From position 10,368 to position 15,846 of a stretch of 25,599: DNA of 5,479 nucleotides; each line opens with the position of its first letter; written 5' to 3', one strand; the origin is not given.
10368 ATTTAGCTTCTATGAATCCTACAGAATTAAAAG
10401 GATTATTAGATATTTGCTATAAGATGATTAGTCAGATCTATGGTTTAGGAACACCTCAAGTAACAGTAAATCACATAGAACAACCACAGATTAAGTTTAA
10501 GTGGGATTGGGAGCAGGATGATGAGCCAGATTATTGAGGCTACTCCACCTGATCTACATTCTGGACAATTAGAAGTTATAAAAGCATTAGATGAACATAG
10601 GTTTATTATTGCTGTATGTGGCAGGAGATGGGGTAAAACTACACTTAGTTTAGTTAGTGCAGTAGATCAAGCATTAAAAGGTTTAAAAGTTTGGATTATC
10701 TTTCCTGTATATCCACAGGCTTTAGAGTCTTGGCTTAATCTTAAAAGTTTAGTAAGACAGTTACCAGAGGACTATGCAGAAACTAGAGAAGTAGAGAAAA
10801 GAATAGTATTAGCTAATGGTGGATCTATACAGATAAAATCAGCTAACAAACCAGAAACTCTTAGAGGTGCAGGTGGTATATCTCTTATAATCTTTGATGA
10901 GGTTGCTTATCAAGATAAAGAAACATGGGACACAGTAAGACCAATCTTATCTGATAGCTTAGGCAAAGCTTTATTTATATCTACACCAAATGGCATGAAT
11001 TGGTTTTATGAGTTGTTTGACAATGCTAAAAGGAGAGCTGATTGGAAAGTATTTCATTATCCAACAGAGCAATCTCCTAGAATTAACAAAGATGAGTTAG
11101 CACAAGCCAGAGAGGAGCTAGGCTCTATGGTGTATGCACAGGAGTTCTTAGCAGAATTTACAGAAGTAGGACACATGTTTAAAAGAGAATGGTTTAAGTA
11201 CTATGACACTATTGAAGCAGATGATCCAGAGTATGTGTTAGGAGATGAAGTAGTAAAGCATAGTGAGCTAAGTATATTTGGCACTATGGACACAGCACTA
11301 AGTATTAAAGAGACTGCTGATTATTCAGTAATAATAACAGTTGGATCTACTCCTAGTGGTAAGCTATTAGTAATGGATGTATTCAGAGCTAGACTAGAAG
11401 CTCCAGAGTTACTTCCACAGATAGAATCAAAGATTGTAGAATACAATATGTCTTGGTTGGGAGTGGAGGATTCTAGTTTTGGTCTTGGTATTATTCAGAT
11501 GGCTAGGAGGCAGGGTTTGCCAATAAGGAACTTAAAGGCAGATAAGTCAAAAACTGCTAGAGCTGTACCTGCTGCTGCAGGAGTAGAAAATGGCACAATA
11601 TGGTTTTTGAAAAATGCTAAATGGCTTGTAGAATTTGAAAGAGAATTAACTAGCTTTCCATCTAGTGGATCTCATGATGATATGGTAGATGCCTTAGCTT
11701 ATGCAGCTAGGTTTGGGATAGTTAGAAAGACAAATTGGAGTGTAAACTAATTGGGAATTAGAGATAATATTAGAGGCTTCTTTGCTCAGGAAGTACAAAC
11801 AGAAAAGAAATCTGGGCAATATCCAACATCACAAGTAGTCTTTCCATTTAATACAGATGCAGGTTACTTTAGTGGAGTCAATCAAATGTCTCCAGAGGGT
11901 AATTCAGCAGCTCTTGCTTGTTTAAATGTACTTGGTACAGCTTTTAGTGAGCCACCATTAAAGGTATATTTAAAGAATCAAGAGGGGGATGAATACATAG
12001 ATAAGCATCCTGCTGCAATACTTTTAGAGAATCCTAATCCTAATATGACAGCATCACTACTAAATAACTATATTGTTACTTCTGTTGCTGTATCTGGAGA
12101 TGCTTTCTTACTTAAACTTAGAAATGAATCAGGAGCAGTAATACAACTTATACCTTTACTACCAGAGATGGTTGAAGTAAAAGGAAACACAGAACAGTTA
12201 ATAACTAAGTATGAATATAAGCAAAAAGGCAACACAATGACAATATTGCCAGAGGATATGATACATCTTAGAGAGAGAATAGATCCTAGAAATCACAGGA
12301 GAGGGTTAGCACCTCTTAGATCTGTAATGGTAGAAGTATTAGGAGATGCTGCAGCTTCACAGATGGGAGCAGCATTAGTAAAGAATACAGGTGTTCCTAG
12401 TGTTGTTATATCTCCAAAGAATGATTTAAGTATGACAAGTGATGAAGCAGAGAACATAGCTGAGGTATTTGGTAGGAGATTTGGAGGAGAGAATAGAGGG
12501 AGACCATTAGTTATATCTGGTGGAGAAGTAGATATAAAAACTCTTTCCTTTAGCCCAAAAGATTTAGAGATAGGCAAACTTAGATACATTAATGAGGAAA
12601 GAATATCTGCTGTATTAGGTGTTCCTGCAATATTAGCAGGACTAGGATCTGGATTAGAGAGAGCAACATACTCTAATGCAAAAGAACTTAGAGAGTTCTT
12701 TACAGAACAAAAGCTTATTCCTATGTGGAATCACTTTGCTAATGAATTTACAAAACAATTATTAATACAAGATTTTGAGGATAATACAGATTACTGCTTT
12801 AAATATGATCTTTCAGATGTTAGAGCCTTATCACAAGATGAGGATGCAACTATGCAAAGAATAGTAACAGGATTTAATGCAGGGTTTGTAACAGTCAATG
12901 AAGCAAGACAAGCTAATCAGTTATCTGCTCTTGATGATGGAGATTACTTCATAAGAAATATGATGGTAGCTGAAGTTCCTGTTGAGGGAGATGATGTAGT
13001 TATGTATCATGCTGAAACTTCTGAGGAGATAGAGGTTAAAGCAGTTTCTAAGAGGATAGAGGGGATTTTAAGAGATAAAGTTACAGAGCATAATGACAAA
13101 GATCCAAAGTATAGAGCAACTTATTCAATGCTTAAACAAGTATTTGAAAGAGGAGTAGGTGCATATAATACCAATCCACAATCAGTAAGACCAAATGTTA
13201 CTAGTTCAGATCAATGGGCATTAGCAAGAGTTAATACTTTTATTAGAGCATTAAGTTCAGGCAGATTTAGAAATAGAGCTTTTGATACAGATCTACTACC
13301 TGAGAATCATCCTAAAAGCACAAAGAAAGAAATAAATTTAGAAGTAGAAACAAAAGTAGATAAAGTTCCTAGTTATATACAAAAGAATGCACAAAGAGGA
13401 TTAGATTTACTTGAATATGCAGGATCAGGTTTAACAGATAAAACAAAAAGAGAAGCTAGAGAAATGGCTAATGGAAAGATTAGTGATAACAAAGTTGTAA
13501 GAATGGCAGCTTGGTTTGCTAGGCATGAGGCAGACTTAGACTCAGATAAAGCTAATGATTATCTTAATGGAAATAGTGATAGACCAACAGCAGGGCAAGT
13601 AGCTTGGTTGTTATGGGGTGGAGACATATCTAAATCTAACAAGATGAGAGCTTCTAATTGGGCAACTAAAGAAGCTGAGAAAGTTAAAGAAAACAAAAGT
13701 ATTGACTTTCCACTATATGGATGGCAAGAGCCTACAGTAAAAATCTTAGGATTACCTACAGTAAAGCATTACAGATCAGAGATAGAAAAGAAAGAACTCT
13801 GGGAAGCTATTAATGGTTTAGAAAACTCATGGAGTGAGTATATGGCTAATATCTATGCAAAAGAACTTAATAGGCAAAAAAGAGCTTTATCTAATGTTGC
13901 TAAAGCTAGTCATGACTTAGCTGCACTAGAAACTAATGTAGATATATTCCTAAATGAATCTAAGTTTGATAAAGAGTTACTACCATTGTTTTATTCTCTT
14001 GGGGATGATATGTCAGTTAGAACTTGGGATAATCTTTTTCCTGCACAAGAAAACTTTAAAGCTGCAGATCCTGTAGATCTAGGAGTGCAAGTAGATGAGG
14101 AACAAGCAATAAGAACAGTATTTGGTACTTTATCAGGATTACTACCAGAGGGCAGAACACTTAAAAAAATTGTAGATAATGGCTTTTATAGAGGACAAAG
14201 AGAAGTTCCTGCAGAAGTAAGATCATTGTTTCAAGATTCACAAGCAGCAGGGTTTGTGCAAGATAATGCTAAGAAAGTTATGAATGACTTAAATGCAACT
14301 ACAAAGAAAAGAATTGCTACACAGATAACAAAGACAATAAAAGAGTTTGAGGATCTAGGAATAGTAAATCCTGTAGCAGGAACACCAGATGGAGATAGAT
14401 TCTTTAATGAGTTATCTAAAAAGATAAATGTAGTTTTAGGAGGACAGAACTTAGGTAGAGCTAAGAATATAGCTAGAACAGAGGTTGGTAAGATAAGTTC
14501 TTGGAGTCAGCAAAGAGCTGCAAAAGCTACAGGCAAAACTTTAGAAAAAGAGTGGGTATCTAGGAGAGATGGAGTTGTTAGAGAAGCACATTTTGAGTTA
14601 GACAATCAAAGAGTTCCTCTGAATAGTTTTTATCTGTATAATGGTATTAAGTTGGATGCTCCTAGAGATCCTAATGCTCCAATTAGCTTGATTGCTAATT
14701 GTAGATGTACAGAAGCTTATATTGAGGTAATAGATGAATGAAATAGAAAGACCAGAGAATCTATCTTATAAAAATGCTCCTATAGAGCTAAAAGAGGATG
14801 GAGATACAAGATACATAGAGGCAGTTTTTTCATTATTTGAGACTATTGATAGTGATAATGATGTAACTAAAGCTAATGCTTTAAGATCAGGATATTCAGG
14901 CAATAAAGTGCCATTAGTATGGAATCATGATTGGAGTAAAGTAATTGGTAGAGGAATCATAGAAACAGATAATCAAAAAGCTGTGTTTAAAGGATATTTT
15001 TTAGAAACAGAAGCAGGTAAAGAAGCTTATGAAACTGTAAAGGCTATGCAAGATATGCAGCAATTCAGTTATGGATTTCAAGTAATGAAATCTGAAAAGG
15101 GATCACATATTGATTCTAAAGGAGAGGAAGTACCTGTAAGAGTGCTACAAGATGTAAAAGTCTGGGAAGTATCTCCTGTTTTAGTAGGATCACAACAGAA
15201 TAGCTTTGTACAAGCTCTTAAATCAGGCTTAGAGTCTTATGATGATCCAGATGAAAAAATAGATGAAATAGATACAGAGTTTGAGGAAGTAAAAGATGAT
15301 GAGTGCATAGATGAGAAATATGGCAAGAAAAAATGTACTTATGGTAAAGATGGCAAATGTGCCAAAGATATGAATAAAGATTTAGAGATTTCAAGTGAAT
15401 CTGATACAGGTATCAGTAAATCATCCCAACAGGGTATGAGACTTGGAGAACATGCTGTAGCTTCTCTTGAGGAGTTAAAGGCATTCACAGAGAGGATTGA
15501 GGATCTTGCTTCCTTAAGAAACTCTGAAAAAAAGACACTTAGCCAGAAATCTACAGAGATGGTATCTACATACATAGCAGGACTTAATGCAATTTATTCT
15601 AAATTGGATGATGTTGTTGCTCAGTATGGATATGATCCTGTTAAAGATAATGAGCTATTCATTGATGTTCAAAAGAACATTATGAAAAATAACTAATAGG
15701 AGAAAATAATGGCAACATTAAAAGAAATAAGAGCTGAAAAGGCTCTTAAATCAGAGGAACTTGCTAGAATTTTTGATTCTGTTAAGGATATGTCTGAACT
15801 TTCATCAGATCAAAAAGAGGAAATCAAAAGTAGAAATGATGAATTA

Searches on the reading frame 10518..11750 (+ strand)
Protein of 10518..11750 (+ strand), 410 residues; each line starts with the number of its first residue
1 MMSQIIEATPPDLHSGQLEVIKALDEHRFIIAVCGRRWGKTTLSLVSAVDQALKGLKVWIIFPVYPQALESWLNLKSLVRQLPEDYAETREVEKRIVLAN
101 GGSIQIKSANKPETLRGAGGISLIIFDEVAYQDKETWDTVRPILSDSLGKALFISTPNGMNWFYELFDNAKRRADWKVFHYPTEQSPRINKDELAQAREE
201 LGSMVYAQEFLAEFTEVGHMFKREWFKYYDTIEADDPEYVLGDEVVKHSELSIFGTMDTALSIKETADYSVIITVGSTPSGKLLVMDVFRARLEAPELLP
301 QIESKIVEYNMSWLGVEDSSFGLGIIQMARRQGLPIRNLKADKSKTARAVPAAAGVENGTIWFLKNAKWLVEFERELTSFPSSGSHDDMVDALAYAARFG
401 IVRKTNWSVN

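Call 33: search_protein_families(library=pfam, proteins=[window:10518-11750:+], max_evalue=0.001)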
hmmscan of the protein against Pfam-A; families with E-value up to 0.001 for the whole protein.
window:10518-11750:+ (410 aa): 1 family
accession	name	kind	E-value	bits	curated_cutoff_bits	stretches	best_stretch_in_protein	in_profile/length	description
PF17289.8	Terminase_6C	-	4.9e-15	56.3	22.6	1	256-396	2-151/155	Terminase RNaseH-like domain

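Call 74: search_dna_similar(query=window:10518-11750:+, collection=phages, mode=protein, max_rows=12, max_evalue=1e-10)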
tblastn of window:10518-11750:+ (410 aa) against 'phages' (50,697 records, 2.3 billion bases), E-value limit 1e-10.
Records with a match: 1446; places in all: 1446; records where one place covers at least 80% of the query: 20.
Best place of each record, by identity: <60% 1446.
By first word of the organism name: Vibrio 373; Klebsiella 330; Salmonella 271; Escherichia 154; Gordonia 36; Pelagibacter 30; Yersinia 24; Pseudomonas 16; Bacteriophage 14; Phage 13; and 53 more.
By host as written in the record: - 418; Klebsiella pneumoniae 137; Escherichia coli 48; Salmonella enterica subsp. enterica serovar Enteritidis PT1 39; Vibrio harveyi BAA-1116 36; Gordonia rubripertincta NRRL B-16540 25; Salmonella sp. 24; Salmonella enterica 23; and 311 more.
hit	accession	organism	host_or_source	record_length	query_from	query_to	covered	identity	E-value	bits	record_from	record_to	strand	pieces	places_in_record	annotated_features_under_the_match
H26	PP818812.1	Actinobacillus phage vB_Apl-pPE4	Actinobacillus pleuropneumoniae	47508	6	367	88%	29.3%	7e-19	95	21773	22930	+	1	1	terminase large subunit | hypothetical protein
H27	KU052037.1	Escherichia phage Rac-SA53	Escherichia coli SA53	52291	6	367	88%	29.3%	9e-19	95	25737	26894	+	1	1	hypothetical protein (x2)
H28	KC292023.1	Halorubrum tailed virus 4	Halorubrum sp. s5a-3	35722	28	396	90%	27.8%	5e-22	104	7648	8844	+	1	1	21: terminase large subunit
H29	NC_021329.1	Halorubrum tailed virus 4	Halorubrum sp. s5a-3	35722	28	396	90%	27.8%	5e-22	104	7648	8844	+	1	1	21: terminase large subunit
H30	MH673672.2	Thermus phage phiFa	Thermus thermophilus HB27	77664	12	396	94%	26.3%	5e-18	92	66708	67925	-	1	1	terminase large subunit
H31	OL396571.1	Pantoea phage PdC23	Pantoea dispersa LMG2603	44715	11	396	94%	25.0%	5e-22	104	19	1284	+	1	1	large unit terminase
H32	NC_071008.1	Pantoea phage PdC23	Pantoea dispersa LMG2603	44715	11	396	94%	25.0%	5e-22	104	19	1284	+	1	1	terminase large subunit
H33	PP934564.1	Klebsiella phage RothD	Klebsiella pneumoniae 80528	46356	11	354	84%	27.6%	4e-24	110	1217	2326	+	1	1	terminase large subunit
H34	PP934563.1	Klebsiella phage RothC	Klebsiella pneumoniae 80528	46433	11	354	84%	27.6%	4e-24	110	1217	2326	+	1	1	terminase large subunit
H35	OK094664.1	Shewanella phage vB_Sb_QDWS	Shewanella baltica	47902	12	361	85%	26.5%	5e-21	101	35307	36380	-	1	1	large subunit terminase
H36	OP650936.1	Hujiaoplasma phage zrk29-1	Tenericutes bacterium zrk29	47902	12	361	85%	26.5%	5e-21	101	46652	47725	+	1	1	record has no annotation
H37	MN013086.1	Klebsiella phage vB_Kpn_Chronis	Klebsiella pneumoniae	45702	11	354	84%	26.9%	3e-23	108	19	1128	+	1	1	putative terminase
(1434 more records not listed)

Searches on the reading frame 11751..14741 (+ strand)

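Call 33: search_protein_families(library=pfam, proteins=[window:11751-14741:+], max_evalue=0.001)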
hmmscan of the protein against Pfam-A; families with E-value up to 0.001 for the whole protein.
window:11751-14741:+ (996 aa): 3 families
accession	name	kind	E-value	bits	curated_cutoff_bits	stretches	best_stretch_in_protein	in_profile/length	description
PF04860.17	Phage_portal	-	3.5e-58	197.7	39.1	1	53-388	2-319/321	Phage portal protein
PF04233.19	Phage_Mu_F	-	2.8e-05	25.3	29.6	1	886-987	18-110/112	Phage Mu protein F like protein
PF19141.5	DUF5824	-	0.0003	21.4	25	0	458-506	71-115/127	Family of unknown function (DUF5824)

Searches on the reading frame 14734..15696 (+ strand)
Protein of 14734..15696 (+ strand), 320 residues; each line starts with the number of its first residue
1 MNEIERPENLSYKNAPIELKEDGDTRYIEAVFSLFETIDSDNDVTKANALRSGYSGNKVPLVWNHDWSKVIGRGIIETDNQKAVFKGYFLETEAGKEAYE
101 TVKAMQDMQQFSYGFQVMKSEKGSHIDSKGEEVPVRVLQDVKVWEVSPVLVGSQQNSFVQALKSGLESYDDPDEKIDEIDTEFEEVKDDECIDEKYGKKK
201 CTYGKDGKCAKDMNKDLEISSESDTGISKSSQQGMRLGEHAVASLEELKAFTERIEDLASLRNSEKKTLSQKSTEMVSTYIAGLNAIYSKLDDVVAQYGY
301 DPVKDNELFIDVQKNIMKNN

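Call 33: search_protein_families(library=pfam, proteins=[window:14734-15696:+], max_evalue=0.001)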
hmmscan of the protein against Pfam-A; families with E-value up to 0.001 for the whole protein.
window:14734-15696:+ (320 aa): 1 family
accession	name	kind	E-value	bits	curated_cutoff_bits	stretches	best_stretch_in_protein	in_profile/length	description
PF04586.22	Peptidase_S78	-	1.8e-18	67.7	21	1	20-170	6-163/165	Caudovirus prohead serine protease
